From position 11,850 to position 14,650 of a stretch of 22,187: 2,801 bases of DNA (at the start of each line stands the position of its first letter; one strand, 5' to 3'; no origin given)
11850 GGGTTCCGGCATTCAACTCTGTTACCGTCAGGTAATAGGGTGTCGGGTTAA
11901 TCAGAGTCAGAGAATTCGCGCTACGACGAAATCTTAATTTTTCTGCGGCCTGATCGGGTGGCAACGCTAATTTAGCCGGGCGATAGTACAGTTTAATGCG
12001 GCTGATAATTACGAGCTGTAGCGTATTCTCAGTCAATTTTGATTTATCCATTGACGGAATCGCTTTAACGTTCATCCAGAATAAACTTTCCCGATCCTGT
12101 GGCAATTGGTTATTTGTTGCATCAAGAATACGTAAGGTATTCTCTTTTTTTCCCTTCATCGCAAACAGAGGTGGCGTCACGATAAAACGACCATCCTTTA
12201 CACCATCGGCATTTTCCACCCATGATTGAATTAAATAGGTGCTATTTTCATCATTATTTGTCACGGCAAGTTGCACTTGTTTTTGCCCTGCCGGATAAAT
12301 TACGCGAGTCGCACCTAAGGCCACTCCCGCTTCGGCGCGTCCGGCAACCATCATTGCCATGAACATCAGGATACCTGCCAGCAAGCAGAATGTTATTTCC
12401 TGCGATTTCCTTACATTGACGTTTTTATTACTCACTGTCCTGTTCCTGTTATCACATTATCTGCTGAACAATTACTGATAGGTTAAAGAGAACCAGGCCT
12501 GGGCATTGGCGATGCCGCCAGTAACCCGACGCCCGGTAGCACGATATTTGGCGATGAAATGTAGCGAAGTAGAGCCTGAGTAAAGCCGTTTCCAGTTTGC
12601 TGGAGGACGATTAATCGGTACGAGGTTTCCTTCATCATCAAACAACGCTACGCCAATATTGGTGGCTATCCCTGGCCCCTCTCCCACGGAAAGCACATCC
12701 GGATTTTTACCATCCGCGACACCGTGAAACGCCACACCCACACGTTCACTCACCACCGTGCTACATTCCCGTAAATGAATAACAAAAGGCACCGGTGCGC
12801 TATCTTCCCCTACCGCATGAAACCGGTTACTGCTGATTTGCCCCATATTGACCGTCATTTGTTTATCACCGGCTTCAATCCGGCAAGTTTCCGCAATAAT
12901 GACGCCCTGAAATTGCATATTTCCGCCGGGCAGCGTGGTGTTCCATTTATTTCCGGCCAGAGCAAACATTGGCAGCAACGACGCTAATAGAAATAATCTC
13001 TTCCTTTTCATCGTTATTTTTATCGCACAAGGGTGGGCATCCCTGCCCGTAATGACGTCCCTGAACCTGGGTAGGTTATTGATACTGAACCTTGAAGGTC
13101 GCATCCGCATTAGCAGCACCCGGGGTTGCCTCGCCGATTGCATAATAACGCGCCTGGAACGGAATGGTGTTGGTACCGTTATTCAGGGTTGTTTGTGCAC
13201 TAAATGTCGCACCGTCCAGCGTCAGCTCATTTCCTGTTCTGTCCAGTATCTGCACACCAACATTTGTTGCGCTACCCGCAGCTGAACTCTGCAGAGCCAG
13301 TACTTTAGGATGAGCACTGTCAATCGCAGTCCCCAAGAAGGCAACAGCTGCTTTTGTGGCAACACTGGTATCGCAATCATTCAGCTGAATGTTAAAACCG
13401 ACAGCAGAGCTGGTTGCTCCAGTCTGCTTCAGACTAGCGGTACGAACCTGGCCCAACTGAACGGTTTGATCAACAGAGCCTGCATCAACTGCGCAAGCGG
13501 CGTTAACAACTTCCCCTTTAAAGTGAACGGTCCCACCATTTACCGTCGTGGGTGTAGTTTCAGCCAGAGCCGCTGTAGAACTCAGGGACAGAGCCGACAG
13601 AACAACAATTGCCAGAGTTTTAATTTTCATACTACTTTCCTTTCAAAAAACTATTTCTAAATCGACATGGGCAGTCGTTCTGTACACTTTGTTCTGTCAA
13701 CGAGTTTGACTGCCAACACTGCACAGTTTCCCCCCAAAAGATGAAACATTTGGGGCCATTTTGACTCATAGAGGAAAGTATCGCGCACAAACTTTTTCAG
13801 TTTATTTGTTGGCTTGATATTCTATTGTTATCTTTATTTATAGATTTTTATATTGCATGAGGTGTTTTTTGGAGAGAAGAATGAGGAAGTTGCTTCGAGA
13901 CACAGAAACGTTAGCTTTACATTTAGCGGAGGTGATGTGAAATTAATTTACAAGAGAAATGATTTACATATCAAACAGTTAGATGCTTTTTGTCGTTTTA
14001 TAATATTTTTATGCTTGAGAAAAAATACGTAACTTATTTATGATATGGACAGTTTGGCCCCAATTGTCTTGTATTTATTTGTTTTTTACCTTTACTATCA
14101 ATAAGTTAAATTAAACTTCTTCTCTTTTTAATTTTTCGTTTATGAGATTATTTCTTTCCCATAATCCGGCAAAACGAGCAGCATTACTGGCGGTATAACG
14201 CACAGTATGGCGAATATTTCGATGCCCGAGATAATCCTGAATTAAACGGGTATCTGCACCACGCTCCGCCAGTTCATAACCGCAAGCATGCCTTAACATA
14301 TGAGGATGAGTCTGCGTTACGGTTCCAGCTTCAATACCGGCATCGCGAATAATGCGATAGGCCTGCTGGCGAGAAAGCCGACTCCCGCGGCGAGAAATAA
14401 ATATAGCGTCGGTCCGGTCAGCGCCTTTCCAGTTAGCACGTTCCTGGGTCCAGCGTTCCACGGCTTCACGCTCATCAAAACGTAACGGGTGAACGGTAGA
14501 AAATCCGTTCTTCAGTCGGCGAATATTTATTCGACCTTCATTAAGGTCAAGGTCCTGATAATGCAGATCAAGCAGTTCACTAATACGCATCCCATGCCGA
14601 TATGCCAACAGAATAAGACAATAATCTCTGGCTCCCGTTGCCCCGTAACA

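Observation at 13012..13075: Short hairpin in the fimA-fimI spacer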

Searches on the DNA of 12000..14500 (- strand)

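Call 6: search_rna_families(source=window, start=12000, end=14500, threshold=evalue, max_evalue=10)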
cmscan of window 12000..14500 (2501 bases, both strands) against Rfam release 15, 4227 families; matches with E-value up to 10: 3.
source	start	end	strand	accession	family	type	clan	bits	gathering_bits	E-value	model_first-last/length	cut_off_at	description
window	12056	12092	+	RF01792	eiav_FSE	Cis-reg; frameshift_element;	-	13.1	40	9.1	1-35/35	no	ribosomal frameshift site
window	13035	13048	+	RF01716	PhotoRC-I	Cis-reg;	-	12.3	45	8.8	6-19/44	no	PhotoRC-I RNA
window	12180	12351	-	RF01673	PhrS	Gene; sRNA;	-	12.1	37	5.3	1-212/212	no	PhrS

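Call 7: search_dna_similar(query=window:12900-13200:-, collection=ecoli_genomes, mode=near, max_rows=30, rows=spread)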
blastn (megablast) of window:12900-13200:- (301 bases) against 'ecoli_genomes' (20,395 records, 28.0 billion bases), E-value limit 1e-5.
Records with a match: 4735; places in all: 4740; records where one place covers at least 80% of the query: 4678.
Genomes with a match: 4735 of 5426; with a place that covers at least 80% of the query: 4678. Places per genome that has any: lowest 1, median 1, highest 2. On chromosomes: 4738 places; on plasmids: 2.
Best place of each record, by identity: >=99% 487; 95-99% 4246; 90-95% 2.
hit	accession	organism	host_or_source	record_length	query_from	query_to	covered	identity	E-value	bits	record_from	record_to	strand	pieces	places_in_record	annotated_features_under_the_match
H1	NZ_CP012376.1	Escherichia coli strain GE3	human feces of different individuals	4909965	1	301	100%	100.0%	2e-155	556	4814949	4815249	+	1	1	fimA: type 1 fimbrial major subunit FimA | fimI: fimbrial protein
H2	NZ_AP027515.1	Escherichia coli strain LR-29-1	Homo sapiens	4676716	1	301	100%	100.0%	2e-155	556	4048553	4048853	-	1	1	fimA: type 1 fimbrial major subunit FimA | fimI: fimbrial protein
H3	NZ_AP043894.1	Escherichia coli strain JCM 20135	feces from diphtheria convalescent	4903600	1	301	100%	99.7%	8e-154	551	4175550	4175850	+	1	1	fimA: type 1 fimbrial major subunit FimA | fimI: type 1 fimbrial minor subunit FimI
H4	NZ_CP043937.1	Escherichia coli strain RM14516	blackbird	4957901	1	301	100%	98.7%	8e-149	534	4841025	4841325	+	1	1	fimA: type 1 fimbrial major subunit FimA | fimI: fimbrial protein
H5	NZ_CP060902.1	Escherichia coli strain EC20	Homo sapiens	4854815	1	301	100%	98.3%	4e-147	529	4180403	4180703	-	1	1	fimA: type 1 fimbrial major subunit FimA | fimI: fimbrial protein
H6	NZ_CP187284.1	Escherichia coli strain 639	Homo sapiens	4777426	1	301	100%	98.3%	4e-147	529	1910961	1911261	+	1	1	fimA: type 1 fimbrial major subunit FimA | fimI: fimbrial protein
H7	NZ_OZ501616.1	Escherichia coli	Homo sapiens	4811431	1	301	100%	98.3%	4e-147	529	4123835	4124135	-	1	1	fimA: type 1 fimbrial major subunit FimA | fimI: type 1 fimbrial minor subunit FimI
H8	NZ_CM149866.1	Escherichia coli strain HCP8S3_I1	Sus scrofa domesticus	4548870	1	301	100%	97.7%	8e-144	518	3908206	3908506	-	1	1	fimA: type 1 fimbrial major subunit FimA | fimI: type 1 fimbrial minor subunit FimI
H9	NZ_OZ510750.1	Escherichia coli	-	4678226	1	301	100%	97.3%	4e-142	512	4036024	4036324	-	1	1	fimA: type 1 fimbrial major subunit FimA | fimI: type 1 fimbrial minor subunit FimI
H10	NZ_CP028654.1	Escherichia coli strain 122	cattle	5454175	6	301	98%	99.0%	1e-147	531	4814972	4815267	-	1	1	fimA: type 1 fimbrial major subunit FimA | fimI: fimbrial protein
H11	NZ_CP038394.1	Escherichia coli O55:H7 strain DEC5A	Homo sapiens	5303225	6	301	98%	98.6%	5e-146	525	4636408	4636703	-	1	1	fimA: type 1 fimbrial major subunit FimA | fimI: fimbrial protein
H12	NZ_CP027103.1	Escherichia coli strain RM14723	dog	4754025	1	301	100%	96.7%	8e-139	501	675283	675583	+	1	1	fimA: type 1 fimbrial major subunit FimA | fimI: fimbrial protein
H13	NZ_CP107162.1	Escherichia coli strain R10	human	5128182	1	301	100%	96.7%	8e-139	501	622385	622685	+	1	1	fimA: type 1 fimbrial major subunit FimA | fimI: fimbrial protein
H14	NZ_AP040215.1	Escherichia coli strain NR1441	Homo sapiens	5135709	1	301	100%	96.7%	8e-139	501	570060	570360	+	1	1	fimA: type 1 fimbrial major subunit FimA | fimI: type 1 fimbrial minor subunit FimI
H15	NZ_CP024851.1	Escherichia coli strain AR_0006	missing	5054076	1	301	100%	96.3%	4e-137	496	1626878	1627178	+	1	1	fimA: type 1 fimbrial major subunit FimA | fimI: fimbrial protein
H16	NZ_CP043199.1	Escherichia coli O16:H48 strain PG20180060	mouse gut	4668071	1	301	100%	96.3%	4e-137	496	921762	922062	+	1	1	fimA: type 1 fimbrial major subunit FimA | fimI: fimbrial protein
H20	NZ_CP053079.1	Escherichia coli strain K56-43-un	Homo sapiens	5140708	1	301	100%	95.7%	8e-134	484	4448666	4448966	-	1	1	fimA: type 1 fimbrial major subunit FimA | fimI: fimbrial protein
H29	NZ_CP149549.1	Escherichia coli strain 1802D011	Sus scrofa domesticus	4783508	7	301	98%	96.6%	2e-135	490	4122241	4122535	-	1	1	fimA: type 1 fimbrial major subunit FimA | fimI: type 1 fimbrial minor subunit FimI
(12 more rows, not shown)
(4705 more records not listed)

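Call 8: get_annotated_region(hit=H1, flank=1500)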
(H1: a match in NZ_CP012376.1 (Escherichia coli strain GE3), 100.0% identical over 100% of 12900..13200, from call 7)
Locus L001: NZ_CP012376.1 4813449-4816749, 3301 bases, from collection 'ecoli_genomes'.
description: Escherichia coli strain GE3 chromosome, complete genome
organism: Escherichia coli strain GE3 (NCBI taxid 562)
replicon: chromosome; assembly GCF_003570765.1
host: -; source: human feces of different individuals; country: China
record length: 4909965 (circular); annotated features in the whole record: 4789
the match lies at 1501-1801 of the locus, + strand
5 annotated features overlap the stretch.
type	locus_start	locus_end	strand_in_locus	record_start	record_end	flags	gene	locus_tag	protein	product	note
CDS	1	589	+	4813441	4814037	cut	fimE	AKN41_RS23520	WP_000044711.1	type 1 fimbria switch DNA invertase FimE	upgraded from regulatory protein to switch DNA invertase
CDS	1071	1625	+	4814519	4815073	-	fimA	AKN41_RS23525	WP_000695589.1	type 1 fimbrial major subunit FimA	-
CDS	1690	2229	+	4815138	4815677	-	fimI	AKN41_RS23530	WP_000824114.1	fimbrial protein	-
CDS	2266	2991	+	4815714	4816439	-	fimC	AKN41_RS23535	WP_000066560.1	type 1 fimbria chaperone FimC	-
CDS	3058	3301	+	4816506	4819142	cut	fimD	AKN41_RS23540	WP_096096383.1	fimbrial usher FimD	-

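Call 9: get_annotated_region(hit=H16, flank=300)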
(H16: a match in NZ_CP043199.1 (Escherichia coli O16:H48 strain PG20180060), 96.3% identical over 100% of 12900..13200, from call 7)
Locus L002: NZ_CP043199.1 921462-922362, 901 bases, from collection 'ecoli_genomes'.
description: Escherichia coli O16:H48 strain PG20180060 chromosome, complete genome
organism: Escherichia coli O16:H48 strain PG20180060 (NCBI taxid 2605619)
replicon: chromosome; assembly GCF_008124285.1
host: -; source: mouse gut; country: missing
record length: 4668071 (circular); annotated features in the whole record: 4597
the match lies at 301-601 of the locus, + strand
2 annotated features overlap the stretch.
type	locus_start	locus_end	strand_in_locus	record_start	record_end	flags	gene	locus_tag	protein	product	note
CDS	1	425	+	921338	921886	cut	fimA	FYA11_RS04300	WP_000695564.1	type 1 fimbrial major subunit FimA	-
CDS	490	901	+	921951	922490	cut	fimI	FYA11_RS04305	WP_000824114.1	fimbrial protein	-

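Call 10: get_annotated_region(hit=H20, flank=300)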
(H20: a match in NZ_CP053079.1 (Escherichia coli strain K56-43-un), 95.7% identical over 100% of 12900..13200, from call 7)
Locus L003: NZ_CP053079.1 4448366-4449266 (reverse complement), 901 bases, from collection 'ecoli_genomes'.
description: Escherichia coli strain K56-43-un chromosome, complete genome
organism: Escherichia coli strain K56-43-un (NCBI taxid 562)
replicon: chromosome; assembly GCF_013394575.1
host: Homo sapiens; source: urine; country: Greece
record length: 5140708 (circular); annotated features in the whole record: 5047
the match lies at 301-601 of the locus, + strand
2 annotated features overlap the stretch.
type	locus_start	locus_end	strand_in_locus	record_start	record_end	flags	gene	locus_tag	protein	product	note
CDS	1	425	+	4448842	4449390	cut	fimA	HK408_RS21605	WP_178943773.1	type 1 fimbrial major subunit FimA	-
CDS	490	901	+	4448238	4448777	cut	fimI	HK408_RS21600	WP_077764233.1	fimbrial protein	-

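Call 11: get_annotated_region(hit=H29, flank=300)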
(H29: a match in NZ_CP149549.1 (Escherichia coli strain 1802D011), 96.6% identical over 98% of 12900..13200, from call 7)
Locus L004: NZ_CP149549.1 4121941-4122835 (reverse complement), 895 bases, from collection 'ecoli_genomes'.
description: Escherichia coli strain 1802D011 chromosome, complete genome
organism: Escherichia coli strain 1802D011 (NCBI taxid 562)
replicon: chromosome; assembly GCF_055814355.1
host: Sus scrofa domesticus; source: feces; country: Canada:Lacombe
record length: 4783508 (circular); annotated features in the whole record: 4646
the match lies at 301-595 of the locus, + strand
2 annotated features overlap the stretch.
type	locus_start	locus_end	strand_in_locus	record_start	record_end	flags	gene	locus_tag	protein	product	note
CDS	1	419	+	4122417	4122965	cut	fimA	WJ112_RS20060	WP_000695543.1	type 1 fimbrial major subunit FimA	-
CDS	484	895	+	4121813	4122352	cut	fimI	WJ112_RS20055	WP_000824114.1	type 1 fimbrial minor subunit FimI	-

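Call 12: get_annotated_region(hit=H11, flank=300)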
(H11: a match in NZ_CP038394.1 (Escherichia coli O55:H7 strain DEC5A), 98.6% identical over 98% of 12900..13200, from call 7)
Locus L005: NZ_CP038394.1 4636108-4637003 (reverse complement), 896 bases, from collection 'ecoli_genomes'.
description: Escherichia coli O55:H7 strain DEC5A chromosome, complete genome
organism: Escherichia coli O55:H7 strain DEC5A (NCBI taxid 244320)
replicon: chromosome; assembly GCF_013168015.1
host: Homo sapiens; source: missing; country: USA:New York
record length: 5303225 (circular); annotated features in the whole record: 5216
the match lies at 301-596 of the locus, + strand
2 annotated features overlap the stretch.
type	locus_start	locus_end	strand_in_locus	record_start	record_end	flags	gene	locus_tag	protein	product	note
CDS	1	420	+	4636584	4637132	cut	fimA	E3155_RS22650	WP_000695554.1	type 1 fimbrial major subunit FimA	-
CDS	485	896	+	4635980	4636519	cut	fimI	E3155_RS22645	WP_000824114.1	fimbrial protein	-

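Call 13: get_annotated_region(hit=H12, flank=300)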
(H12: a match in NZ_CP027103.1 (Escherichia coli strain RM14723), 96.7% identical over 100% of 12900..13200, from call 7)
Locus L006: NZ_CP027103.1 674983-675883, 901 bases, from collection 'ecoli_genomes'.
description: Escherichia coli strain RM14723 chromosome, complete genome
organism: Escherichia coli strain RM14723 (NCBI taxid 562)
replicon: chromosome; assembly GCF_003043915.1
host: dog; source: feces; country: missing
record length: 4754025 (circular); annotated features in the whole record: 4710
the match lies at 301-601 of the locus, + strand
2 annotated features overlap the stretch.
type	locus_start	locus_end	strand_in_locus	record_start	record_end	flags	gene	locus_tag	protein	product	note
CDS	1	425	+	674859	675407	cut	fimA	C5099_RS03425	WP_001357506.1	type 1 fimbrial major subunit FimA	-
CDS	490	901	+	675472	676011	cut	fimI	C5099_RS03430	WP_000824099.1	fimbrial protein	-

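Call 27: search_dna_similar(query=window:13012-13075:-, collection=ecoli_genomes, mode=near, max_rows=40, rows=spread, max_evalue=1)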
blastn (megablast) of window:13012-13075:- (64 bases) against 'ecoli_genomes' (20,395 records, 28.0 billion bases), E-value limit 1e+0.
Records with a match: 4728; places in all: 4731; records where one place covers at least 80% of the query: 4725.
Genomes with a match: 4728 of 5426; with a place that covers at least 80% of the query: 4725. Places per genome that has any: lowest 1, median 1, highest 2. On chromosomes: 4729 places; on plasmids: 2.
Best place of each record, by identity: >=99% 3266; 95-99% 1462.
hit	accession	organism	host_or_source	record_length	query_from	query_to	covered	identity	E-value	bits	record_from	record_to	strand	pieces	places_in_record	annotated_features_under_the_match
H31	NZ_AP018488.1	Escherichia coli O157:H7 strain PV15-279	Homo sapiens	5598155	1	64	100%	100.0%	1e-24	119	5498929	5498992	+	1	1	none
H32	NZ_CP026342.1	Escherichia coli strain 9FA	not applicable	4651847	1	64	100%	100.0%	1e-24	119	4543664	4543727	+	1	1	none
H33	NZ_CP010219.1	Escherichia coli strain M18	mouse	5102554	1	64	100%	100.0%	1e-24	119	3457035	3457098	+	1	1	none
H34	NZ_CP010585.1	Escherichia coli strain C41(DE3)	not applicable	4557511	1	64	100%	100.0%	1e-24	119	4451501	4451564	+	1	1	none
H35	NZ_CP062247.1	Escherichia coli strain AML002_ev03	not applicable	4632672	1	64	100%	100.0%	1e-24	119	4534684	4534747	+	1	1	none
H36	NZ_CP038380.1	Escherichia coli O157:H7 strain E32511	Homo sapiens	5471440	1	64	100%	100.0%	1e-24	119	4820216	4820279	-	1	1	none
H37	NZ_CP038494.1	Escherichia coli O157:H7 strain TT12B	Homo sapiens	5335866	1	64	100%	100.0%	1e-24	119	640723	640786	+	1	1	none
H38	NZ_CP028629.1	Escherichia coli strain 136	cattle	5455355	1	64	100%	100.0%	1e-24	119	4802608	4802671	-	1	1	none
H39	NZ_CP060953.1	Escherichia coli strain EC8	Homo sapiens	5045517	1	64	100%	100.0%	1e-24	119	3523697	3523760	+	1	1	none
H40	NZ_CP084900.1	Escherichia coli strain EC20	Homo sapiens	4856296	1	64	100%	100.0%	1e-24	119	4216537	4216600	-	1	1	none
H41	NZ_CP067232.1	Escherichia coli strain SBF45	surface water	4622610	1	64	100%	100.0%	1e-24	119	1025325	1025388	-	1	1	none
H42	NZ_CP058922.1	Escherichia coli strain MS10711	Homo sapiens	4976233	1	64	100%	100.0%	1e-24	119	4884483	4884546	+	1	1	none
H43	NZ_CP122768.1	Escherichia coli strain ETEC1738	Sus scrofa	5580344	1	64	100%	100.0%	1e-24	119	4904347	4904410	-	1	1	none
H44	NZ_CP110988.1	Escherichia coli strain XYEH3314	Homo sapiens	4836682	1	64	100%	100.0%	1e-24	119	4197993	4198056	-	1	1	none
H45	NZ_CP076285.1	Escherichia coli strain 41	not applicable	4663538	1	64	100%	100.0%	1e-24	119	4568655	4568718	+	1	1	none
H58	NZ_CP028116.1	Escherichia coli O26 str. RM8426 strain RM8426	Creek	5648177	1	64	100%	98.4%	6e-23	113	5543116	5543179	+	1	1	none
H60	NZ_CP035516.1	Escherichia coli strain U14A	Homo sapiens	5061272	1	64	100%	98.4%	6e-23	113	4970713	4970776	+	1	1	none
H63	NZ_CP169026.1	Escherichia coli strain UTME-2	beef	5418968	1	64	100%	98.4%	6e-23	113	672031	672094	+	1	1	none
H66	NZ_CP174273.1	Escherichia coli O25b:H4-ST131 strain MB1159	Homo sapiens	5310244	1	64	100%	98.4%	6e-23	113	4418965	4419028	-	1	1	none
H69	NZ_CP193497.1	Escherichia coli strain EL361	swine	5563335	1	64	100%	98.4%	6e-23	113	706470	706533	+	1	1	none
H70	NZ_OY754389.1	Escherichia coli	-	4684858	27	64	59%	100.0%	3e-10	71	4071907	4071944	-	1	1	none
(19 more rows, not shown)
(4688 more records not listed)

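Call 29: search_dna_similar(query=L003:426-489:+, collection=ecoli_genomes, mode=near, max_rows=5, max_evalue=1)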
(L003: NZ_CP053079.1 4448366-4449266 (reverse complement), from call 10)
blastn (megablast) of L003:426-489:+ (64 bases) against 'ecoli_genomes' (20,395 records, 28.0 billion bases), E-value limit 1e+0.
Records with a match: 4726; places in all: 4729; records where one place covers at least 80% of the query: 4724.
Genomes with a match: 4726 of 5426; with a place that covers at least 80% of the query: 4724. Places per genome that has any: lowest 1, median 1, highest 2. On chromosomes: 4727 places; on plasmids: 2.
Best place of each record, by identity: >=99% 1; 95-99% 4725.
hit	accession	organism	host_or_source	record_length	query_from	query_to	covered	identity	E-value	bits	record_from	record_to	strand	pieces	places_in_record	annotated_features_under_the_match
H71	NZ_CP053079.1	Escherichia coli strain K56-43-un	Homo sapiens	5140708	1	64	100%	100.0%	1e-24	119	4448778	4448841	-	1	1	none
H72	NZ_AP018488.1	Escherichia coli O157:H7 strain PV15-279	Homo sapiens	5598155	1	64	100%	98.4%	6e-23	113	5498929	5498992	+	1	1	none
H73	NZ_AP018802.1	Escherichia coli strain E2863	Bos taurus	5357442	1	64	100%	98.4%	6e-23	113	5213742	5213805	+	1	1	none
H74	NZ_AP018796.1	Escherichia coli strain E2855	Bos taurus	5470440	1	64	100%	98.4%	6e-23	113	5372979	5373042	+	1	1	none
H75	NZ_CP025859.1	Escherichia coli strain 504239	Homo sapiens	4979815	1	64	100%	98.4%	6e-23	113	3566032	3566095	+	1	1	none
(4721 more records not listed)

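Call 30: get_annotated_region(hit=H66, flank=300)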
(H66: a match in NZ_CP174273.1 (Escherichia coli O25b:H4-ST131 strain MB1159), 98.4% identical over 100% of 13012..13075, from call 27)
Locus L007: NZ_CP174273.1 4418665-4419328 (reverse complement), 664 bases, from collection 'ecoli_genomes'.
description: Escherichia coli O25b:H4-ST131 strain MB1159 chromosome, complete genome
organism: Escherichia coli O25b:H4-ST131 strain MB1159 (NCBI taxid 941322)
replicon: chromosome; assembly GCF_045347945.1
host: Homo sapiens; source: blood; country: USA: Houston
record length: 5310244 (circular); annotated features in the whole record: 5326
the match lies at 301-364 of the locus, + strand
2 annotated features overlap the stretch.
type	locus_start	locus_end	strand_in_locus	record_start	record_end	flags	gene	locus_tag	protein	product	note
CDS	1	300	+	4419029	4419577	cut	fimA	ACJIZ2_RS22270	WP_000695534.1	type 1 fimbrial major subunit FimA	-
CDS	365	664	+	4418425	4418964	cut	fimI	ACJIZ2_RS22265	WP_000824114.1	fimbrial protein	-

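Call 31: get_annotated_region(hit=H58, flank=300)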
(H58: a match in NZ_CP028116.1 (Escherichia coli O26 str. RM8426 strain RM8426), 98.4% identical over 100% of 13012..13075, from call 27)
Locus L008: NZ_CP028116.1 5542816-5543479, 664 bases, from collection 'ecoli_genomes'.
description: Escherichia coli O26 str. RM8426 chromosome, complete genome
organism: Escherichia coli O26 str. RM8426 strain RM8426 (NCBI taxid 1055533)
replicon: chromosome; assembly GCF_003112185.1
host: -; source: Creek; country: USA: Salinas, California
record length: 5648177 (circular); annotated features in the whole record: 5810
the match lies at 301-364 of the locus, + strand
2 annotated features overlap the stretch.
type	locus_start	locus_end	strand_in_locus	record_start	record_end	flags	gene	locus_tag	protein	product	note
CDS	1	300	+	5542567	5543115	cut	fimA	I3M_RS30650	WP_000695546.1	type 1 fimbrial major subunit FimA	-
CDS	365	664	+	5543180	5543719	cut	fimI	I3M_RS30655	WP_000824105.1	fimbrial protein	-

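Call 32: get_annotated_region(hit=H60, flank=300)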
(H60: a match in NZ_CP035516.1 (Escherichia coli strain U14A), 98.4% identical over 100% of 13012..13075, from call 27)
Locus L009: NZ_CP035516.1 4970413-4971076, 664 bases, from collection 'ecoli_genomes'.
description: Escherichia coli strain U14A chromosome, complete genome
organism: Escherichia coli strain U14A (NCBI taxid 562)
replicon: chromosome; assembly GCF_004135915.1
host: Homo sapiens; source: urine; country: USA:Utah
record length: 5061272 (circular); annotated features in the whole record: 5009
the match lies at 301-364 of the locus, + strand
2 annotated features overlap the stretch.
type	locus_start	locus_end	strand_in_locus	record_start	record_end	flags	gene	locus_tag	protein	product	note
CDS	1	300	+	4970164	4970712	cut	fimA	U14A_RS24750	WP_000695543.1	type 1 fimbrial major subunit FimA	-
CDS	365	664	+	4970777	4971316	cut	fimI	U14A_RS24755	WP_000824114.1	fimbrial protein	-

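Call 33: get_annotated_region(hit=H63, flank=300)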
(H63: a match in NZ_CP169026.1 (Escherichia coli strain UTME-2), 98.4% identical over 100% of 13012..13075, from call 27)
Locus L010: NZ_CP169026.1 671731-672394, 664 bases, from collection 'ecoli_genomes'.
description: Escherichia coli strain UTME-2 chromosome, complete genome
organism: Escherichia coli strain UTME-2 (NCBI taxid 562)
replicon: chromosome; assembly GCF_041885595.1
host: -; source: beef; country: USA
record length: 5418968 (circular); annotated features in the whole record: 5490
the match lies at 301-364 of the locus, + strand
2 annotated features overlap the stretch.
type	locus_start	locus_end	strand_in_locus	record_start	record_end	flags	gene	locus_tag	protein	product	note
CDS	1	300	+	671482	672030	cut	fimA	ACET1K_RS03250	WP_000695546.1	type 1 fimbrial major subunit FimA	-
CDS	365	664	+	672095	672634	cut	fimI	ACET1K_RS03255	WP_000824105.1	fimbrial protein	-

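Call 34: get_annotated_region(hit=H69, flank=300)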
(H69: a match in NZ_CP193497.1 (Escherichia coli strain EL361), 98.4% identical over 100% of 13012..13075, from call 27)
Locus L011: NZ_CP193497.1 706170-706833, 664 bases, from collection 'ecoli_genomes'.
description: Escherichia coli strain EL361 chromosome, complete genome
organism: Escherichia coli strain EL361 (NCBI taxid 562)
replicon: chromosome; assembly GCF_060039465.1
host: -; source: swine; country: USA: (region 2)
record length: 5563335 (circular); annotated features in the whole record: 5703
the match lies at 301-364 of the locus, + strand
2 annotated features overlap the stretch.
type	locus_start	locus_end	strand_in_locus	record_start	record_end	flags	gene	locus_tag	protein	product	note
CDS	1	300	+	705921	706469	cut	fimA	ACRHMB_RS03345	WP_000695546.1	type 1 fimbrial major subunit FimA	-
CDS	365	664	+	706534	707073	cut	fimI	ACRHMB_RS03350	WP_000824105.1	type 1 fimbrial minor subunit FimI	-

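Call 35: get_annotated_region(hit=H70, flank=300)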
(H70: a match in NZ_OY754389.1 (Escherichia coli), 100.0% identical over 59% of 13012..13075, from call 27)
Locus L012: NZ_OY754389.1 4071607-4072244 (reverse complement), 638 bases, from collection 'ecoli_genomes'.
description: Escherichia coli isolate F637 chromosome 1, complete sequence
organism: Escherichia coli (NCBI taxid 562)
replicon: chromosome; assembly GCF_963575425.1
host: -; source: -; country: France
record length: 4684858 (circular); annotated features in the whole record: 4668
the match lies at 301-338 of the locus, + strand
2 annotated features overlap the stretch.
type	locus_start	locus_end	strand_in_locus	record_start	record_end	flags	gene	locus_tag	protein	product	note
CDS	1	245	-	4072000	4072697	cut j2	-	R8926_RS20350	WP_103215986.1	IS1-like element IS1A family transposase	programmed frameshift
CDS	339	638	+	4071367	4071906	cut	fimI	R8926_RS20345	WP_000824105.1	fimbrial protein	-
